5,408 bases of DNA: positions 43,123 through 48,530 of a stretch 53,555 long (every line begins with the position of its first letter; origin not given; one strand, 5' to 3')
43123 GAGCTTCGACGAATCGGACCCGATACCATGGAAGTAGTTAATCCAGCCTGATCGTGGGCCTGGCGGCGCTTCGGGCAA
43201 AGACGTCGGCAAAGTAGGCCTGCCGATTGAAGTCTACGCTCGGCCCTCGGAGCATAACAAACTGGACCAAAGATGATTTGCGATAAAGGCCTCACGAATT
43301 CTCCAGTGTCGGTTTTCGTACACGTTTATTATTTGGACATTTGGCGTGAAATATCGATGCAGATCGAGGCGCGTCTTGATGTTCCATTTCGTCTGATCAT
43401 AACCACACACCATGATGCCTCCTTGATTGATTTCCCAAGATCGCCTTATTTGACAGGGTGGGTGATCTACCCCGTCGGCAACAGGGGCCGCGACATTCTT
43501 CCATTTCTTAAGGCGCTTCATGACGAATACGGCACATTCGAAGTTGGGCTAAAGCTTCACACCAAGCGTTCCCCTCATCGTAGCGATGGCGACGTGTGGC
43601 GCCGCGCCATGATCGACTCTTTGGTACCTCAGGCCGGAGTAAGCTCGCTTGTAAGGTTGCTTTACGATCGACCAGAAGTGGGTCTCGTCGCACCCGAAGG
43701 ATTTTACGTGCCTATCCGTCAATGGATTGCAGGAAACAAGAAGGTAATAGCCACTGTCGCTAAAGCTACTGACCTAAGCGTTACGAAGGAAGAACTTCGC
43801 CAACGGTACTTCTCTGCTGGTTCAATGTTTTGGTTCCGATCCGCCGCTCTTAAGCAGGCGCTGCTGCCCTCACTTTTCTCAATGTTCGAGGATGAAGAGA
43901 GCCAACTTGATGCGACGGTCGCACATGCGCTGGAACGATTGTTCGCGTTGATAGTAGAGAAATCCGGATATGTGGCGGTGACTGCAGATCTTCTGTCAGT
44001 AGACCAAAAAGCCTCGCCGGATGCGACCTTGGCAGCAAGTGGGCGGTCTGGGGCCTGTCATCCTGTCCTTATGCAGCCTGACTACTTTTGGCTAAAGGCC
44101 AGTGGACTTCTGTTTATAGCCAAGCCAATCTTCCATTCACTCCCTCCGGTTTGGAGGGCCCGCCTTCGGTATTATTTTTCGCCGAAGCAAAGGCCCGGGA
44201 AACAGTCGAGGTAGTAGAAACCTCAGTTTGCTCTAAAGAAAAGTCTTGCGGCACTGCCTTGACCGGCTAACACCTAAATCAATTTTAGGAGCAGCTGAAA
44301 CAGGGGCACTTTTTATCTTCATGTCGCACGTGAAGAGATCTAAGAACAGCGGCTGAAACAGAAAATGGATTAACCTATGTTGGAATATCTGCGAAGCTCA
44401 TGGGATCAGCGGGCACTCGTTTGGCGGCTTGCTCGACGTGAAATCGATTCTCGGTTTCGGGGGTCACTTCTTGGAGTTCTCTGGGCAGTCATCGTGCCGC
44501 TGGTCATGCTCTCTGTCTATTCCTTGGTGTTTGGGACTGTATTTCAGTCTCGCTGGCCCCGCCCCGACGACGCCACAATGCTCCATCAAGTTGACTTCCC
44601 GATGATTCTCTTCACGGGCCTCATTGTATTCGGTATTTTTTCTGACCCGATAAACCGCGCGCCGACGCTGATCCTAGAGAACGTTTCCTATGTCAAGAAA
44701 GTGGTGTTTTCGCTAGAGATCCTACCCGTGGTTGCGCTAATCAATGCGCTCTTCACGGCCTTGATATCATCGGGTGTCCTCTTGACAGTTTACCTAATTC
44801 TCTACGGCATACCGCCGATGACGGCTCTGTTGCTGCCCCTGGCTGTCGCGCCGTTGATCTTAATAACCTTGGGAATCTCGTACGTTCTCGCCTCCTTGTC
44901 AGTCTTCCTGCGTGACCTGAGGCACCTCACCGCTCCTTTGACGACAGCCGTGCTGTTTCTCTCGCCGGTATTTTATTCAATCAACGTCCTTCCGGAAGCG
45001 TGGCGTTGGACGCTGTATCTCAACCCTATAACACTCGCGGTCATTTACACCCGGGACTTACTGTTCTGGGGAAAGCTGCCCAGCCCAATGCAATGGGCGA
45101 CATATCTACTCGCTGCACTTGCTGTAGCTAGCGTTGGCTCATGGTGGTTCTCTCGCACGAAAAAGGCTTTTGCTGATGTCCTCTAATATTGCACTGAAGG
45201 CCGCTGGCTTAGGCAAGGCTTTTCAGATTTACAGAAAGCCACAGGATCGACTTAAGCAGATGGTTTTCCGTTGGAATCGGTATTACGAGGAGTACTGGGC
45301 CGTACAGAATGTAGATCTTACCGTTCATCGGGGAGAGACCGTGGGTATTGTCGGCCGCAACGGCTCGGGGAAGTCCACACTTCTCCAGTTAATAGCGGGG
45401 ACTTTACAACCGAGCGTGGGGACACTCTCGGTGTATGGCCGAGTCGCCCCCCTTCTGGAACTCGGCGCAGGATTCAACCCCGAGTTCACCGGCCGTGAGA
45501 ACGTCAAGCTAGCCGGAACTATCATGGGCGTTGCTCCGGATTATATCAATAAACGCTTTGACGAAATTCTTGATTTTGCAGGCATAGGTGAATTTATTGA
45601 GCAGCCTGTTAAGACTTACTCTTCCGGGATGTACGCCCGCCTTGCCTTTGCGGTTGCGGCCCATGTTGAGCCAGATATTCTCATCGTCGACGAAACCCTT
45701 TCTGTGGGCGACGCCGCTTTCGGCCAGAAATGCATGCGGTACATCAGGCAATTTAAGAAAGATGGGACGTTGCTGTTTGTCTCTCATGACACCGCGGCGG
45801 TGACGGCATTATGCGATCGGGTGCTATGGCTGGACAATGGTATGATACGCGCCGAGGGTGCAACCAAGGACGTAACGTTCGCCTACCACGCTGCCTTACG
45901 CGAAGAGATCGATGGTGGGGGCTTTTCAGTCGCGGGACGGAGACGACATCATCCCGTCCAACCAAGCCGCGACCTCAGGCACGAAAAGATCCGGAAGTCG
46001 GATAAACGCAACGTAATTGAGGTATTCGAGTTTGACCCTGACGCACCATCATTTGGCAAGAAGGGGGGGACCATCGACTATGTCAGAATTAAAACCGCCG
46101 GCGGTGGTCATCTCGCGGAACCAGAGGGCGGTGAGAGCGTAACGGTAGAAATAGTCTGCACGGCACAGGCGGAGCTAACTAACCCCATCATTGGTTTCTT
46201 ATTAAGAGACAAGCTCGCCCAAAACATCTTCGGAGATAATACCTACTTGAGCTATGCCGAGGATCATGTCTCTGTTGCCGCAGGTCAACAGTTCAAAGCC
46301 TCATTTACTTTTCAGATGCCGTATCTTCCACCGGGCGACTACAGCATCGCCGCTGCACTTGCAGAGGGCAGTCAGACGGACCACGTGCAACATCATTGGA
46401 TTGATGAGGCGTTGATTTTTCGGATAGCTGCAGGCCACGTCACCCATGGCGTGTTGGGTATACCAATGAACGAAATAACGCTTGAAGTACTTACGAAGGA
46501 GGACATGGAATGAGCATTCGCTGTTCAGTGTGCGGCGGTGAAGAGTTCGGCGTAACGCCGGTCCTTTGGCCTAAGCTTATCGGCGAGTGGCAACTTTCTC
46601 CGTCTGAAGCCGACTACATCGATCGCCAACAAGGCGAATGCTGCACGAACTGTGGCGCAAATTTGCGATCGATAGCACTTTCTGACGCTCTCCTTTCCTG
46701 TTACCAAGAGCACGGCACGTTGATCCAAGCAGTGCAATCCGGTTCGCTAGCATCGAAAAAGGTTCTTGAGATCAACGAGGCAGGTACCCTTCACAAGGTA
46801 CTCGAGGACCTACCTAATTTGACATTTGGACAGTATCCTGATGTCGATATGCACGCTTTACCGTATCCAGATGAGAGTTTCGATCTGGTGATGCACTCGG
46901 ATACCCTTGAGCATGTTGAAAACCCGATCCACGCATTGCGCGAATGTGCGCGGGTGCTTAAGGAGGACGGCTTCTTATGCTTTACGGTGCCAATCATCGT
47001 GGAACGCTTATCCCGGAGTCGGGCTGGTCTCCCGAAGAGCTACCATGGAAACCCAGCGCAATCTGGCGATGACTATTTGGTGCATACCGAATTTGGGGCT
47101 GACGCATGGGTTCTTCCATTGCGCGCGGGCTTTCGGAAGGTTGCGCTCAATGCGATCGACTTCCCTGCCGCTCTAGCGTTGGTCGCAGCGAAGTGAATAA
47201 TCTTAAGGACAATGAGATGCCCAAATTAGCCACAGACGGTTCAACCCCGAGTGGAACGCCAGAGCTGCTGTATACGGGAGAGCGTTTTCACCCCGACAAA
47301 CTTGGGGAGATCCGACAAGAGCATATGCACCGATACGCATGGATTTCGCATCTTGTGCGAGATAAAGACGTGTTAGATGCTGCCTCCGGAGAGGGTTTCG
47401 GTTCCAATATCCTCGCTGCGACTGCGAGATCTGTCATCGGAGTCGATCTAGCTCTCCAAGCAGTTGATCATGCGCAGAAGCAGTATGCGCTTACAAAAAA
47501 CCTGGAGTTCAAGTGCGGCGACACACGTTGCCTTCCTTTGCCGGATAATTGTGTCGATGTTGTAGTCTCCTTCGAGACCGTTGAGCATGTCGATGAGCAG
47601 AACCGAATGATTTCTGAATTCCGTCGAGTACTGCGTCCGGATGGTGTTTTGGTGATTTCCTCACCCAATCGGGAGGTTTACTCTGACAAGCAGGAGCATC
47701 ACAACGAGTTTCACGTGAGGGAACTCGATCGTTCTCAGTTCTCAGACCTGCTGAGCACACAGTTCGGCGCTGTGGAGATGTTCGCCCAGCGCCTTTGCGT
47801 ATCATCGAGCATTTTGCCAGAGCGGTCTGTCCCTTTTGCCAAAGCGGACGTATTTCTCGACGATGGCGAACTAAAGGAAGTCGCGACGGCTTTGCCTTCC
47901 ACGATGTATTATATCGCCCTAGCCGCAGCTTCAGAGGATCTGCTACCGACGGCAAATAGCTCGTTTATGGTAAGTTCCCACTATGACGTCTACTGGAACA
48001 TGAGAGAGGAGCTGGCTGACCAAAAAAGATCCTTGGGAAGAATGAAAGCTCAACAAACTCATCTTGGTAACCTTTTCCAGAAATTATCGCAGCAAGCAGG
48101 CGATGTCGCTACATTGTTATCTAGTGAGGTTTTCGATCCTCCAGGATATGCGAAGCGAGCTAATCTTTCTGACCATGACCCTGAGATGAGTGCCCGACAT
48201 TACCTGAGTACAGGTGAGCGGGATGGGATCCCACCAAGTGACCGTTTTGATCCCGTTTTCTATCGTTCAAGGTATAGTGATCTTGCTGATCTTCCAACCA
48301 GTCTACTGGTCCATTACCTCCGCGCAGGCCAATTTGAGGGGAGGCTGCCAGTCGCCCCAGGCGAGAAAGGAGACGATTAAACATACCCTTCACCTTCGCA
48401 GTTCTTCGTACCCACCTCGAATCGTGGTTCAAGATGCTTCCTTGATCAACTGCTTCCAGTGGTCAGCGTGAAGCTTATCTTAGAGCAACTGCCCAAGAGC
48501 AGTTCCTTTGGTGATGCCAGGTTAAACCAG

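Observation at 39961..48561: A ~50-bp inverted repeat (IS6-type terminal repeat plus identical 19-bp flank) brackets the low-GC distal half of the polysaccharide cluster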

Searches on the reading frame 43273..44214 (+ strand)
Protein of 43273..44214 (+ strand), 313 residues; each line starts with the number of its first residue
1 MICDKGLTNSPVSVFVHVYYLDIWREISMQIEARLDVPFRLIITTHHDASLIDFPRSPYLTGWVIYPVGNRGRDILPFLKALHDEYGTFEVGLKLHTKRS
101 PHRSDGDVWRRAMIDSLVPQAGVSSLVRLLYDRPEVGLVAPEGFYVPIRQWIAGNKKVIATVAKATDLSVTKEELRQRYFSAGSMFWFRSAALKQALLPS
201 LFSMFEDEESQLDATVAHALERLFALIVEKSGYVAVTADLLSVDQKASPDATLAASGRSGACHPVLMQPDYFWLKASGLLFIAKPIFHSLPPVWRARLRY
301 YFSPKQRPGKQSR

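Call 7: search_protein_families(library=pfam, proteins=[window:43273-44214:+])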
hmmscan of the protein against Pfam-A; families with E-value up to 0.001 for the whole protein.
window:43273-44214:+ (313 aa): 1 family
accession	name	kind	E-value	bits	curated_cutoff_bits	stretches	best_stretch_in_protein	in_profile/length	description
PF05045.17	RgpF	-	5.7e-28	98.3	25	1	8-233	268-503/503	Rhamnan synthesis protein F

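Call 69: find_encoding_contigs(protein=window:43273-44214:+, flank=6000, max_places=10)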
Protein window:43273-44214:+ (313 aa): 4 contigs read that carry it; 4 places shown.
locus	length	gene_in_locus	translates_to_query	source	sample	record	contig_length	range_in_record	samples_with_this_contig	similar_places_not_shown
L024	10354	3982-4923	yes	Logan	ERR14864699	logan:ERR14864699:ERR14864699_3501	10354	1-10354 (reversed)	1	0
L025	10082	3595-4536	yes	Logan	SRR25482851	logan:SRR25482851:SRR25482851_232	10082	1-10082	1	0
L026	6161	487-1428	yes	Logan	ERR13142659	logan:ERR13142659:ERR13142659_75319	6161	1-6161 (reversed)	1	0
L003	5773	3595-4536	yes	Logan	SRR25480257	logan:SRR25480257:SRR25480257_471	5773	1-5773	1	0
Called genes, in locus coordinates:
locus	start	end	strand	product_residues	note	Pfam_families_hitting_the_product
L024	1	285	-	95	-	?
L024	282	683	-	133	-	PF01527:HTH_Tnp_1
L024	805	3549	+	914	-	PF00535:Glycos_transf_2, PF21374:WsaF_N (weak), PF22772:WsaF_C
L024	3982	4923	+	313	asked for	PF05045:RgpF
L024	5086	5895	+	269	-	PF01061:ABC2_membrane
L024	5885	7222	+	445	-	PF00005:ABC_tran, PF14524:Wzt_C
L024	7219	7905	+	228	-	PF13489:Methyltransf_23 (weak), PF08241:Methyltransf_11, PF08242:Methyltransf_12 (weak), PF13847:Methyltransf_31 (weak), PF13649:Methyltransf_25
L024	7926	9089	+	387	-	PF03141:Methyltransf_29 (weak), PF13489:Methyltransf_23, PF13847:Methyltransf_31, PF08241:Methyltransf_11, PF08242:Methyltransf_12, PF13649:Methyltransf_25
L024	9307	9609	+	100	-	-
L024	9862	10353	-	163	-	?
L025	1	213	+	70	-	?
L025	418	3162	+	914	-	PF00535:Glycos_transf_2, PF21374:WsaF_N (weak), PF22772:WsaF_C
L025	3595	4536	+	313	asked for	PF05045:RgpF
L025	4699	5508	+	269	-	PF01061:ABC2_membrane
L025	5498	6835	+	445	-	PF00005:ABC_tran, PF14524:Wzt_C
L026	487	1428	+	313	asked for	PF05045:RgpF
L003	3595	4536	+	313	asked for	PF05045:RgpF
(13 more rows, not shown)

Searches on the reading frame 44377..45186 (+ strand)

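Call 7: search_protein_families(library=pfam, proteins=[window:44377-45186:+])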
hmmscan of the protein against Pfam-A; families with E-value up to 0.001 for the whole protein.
window:44377-45186:+ (269 aa): 1 family
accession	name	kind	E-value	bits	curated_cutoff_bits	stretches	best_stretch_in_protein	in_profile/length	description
PF01061.29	ABC2_membrane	-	2.4e-22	79.9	26.9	1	15-228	3-209/211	ABC-2 type transporter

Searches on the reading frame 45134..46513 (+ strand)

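Call 7: search_protein_families(library=pfam, proteins=[window:45134-46513:+])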
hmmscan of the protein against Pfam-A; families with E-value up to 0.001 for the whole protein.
window:45134-46513:+ (459 aa): 4 families
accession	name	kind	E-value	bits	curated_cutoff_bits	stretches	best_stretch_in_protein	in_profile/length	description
PF14524.12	Wzt_C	-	4.3e-32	111.5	30.4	1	306-442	4-142/143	Wzt C-terminal domain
PF00005.33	ABC_tran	-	1e-22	81.6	25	1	57-189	1-136/137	ABC transporter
PF13304.12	AAA_21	-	0.0003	21.4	27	0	71-88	3-20/304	AAA domain, putative AbiEii toxin, Type IV TA system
PF13555.12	AAA_29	-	0.0005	20.2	27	1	60-85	15-40/61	P-loop containing region of AAA domain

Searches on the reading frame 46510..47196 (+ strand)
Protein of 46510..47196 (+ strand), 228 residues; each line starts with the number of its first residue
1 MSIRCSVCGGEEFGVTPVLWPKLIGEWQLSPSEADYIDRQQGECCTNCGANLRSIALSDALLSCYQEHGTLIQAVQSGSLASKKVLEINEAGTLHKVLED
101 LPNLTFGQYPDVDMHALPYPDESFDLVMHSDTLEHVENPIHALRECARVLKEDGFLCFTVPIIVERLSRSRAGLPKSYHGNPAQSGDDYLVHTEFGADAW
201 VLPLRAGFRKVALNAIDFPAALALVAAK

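Call 7: search_protein_families(library=pfam, proteins=[window:46510-47196:+])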
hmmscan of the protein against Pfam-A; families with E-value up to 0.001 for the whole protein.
window:46510-47196:+ (228 aa): 5 families
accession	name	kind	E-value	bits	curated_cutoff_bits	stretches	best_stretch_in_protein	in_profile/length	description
PF08241.18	Methyltransf_11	-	4.1e-14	53.4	21.2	1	109-158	46-95/95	Methyltransferase domain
PF13649.12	Methyltransf_25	-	1.2e-07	32.7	27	1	112-154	53-97/97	Methyltransferase domain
PF13847.12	Methyltransf_31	-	3.5e-07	30.4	27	1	112-161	61-112/145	Methyltransferase domain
PF13489.12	Methyltransf_23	-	3.7e-07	30.5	27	1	113-161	71-119/164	Methyltransferase domain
PF08242.18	Methyltransf_12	-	2.4e-06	28.6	30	1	107-156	46-98/98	Methyltransferase domain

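Call 54: find_encoding_contigs(protein=window:46510-47196:+, flank=10000, max_places=10)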
Protein window:46510-47196:+ (228 aa): 18 contigs read that carry it; 10 places shown.
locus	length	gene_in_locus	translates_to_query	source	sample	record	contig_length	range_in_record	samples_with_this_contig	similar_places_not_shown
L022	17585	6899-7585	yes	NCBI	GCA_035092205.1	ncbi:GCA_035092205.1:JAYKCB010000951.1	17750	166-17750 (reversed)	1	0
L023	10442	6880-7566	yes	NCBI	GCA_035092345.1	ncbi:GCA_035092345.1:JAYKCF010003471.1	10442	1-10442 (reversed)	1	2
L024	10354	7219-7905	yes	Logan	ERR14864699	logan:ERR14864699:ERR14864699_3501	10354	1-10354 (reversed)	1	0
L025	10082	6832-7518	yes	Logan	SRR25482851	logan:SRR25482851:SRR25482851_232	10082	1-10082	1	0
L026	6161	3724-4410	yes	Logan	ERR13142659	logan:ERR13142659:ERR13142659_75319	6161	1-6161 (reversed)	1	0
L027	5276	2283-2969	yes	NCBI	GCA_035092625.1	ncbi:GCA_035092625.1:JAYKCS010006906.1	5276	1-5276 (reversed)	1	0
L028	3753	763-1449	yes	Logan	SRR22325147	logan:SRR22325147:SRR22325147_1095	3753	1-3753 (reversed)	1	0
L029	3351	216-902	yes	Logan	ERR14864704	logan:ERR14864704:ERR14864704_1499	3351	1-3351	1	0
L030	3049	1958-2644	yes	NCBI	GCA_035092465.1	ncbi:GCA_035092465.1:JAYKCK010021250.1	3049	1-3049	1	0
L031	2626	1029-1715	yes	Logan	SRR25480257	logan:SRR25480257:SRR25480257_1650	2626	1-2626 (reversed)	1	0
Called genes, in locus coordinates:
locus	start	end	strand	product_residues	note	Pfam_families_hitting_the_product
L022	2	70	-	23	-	?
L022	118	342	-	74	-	PF13340:DUF4096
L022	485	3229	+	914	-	PF00535:Glycos_transf_2, PF21374:WsaF_N (weak), PF22772:WsaF_C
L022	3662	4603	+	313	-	PF05045:RgpF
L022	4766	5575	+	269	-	PF01061:ABC2_membrane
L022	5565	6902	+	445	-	PF00005:ABC_tran, PF14524:Wzt_C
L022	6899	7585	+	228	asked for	PF13489:Methyltransf_23 (weak), PF08241:Methyltransf_11, PF08242:Methyltransf_12 (weak), PF13847:Methyltransf_31 (weak), PF13649:Methyltransf_25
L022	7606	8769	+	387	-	PF03141:Methyltransf_29 (weak), PF13489:Methyltransf_23, PF13847:Methyltransf_31, PF08241:Methyltransf_11, PF08242:Methyltransf_12, PF13649:Methyltransf_25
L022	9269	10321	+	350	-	PF13384:HTH_23 (faint), PF00665:rve (weak)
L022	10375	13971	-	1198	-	PF13700:DUF4158, PF01526:DDE_Tnp_Tn3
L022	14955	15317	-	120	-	-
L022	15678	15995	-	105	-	PF01381:HTH_3 (weak), PF13560:HTH_31 (weak)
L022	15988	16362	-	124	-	PF06296:RelE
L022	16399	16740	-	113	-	-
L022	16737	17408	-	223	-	PF00448:SRP54 (weak), PF01656:CbiA, PF02374:ArsA_ATPase (weak), PF07015:VirC1, PF09140:MipZ (faint), PF10609:ParA (weak), PF13614:AAA_31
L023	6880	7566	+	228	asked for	PF13489:Methyltransf_23 (weak), PF08241:Methyltransf_11, PF08242:Methyltransf_12 (weak), PF13847:Methyltransf_31 (weak), PF13649:Methyltransf_25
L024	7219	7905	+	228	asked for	PF13489:Methyltransf_23 (weak), PF08241:Methyltransf_11, PF08242:Methyltransf_12 (weak), PF13847:Methyltransf_31 (weak), PF13649:Methyltransf_25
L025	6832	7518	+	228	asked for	PF13489:Methyltransf_23 (weak), PF08241:Methyltransf_11, PF08242:Methyltransf_12 (weak), PF13847:Methyltransf_31 (weak), PF13649:Methyltransf_25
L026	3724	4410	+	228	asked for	PF13489:Methyltransf_23 (weak), PF08241:Methyltransf_11, PF08242:Methyltransf_12 (weak), PF13847:Methyltransf_31 (weak), PF13649:Methyltransf_25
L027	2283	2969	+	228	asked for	PF13489:Methyltransf_23 (weak), PF08241:Methyltransf_11, PF08242:Methyltransf_12 (weak), PF13847:Methyltransf_31 (weak), PF13649:Methyltransf_25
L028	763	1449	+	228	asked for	PF13489:Methyltransf_23 (weak), PF08241:Methyltransf_11, PF08242:Methyltransf_12 (weak), PF13847:Methyltransf_31 (weak), PF13649:Methyltransf_25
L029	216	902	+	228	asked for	PF13489:Methyltransf_23 (weak), PF08241:Methyltransf_11, PF08242:Methyltransf_12 (weak), PF13847:Methyltransf_31 (weak), PF13649:Methyltransf_25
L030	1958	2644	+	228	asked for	PF13489:Methyltransf_23 (weak), PF08241:Methyltransf_11, PF08242:Methyltransf_12 (weak), PF13847:Methyltransf_31 (weak), PF13649:Methyltransf_25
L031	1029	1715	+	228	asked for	PF13489:Methyltransf_23 (weak), PF08241:Methyltransf_11, PF08242:Methyltransf_12 (weak), PF13847:Methyltransf_31 (weak), PF13649:Methyltransf_25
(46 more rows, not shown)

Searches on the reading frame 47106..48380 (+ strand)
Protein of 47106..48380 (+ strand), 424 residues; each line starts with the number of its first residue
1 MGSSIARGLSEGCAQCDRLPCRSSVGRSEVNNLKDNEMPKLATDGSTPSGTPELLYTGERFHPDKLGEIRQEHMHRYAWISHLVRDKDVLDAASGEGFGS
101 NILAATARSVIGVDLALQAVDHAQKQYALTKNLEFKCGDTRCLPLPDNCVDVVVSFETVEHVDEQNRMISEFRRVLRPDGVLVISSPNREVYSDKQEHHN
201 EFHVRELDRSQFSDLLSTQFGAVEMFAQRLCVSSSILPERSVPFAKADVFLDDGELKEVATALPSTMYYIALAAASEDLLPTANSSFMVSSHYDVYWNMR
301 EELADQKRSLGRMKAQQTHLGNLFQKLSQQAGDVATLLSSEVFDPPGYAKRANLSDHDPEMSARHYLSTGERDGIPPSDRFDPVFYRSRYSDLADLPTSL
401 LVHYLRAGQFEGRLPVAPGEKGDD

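Call 7: search_protein_families(library=pfam, proteins=[window:47106-48380:+])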
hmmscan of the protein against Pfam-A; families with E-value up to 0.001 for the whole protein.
window:47106-48380:+ (424 aa): 8 families
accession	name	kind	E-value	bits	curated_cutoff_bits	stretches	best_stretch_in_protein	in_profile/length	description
PF08241.18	Methyltransf_11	-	7.2e-22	78.3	21.2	1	90-184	1-95/95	Methyltransferase domain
PF13649.12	Methyltransf_25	-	1.7e-18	67.5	27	1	89-180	1-97/97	Methyltransferase domain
PF13847.12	Methyltransf_31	-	2.7e-17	63.2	27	1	86-196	4-127/145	Methyltransferase domain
PF13489.12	Methyltransf_23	-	4.6e-11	43.2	27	1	84-204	21-136/164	Methyltransferase domain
PF08242.18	Methyltransf_12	-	5.1e-10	40.4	30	1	90-182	1-98/98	Methyltransferase domain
PF03141.22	Methyltransf_29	-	2.5e-06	26.8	23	1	89-200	121-233/506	Putative S-adenosyl-L-methionine-dependent methyltransferase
PF01209.24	Ubie_methyltran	-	9.6e-05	22.3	20.1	1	85-184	47-151/233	ubiE/COQ5 methyltransferase family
PF02353.26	CMAS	-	0.00044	20.1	27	1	86-199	63-179/273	Mycolic acid cyclopropane synthetase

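Call 51: find_encoding_contigs(protein=window:47106-48380:+, flank=10000, max_places=10)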
Protein window:47106-48380:+ (424 aa): no gene with exactly this product is on record in the collection.
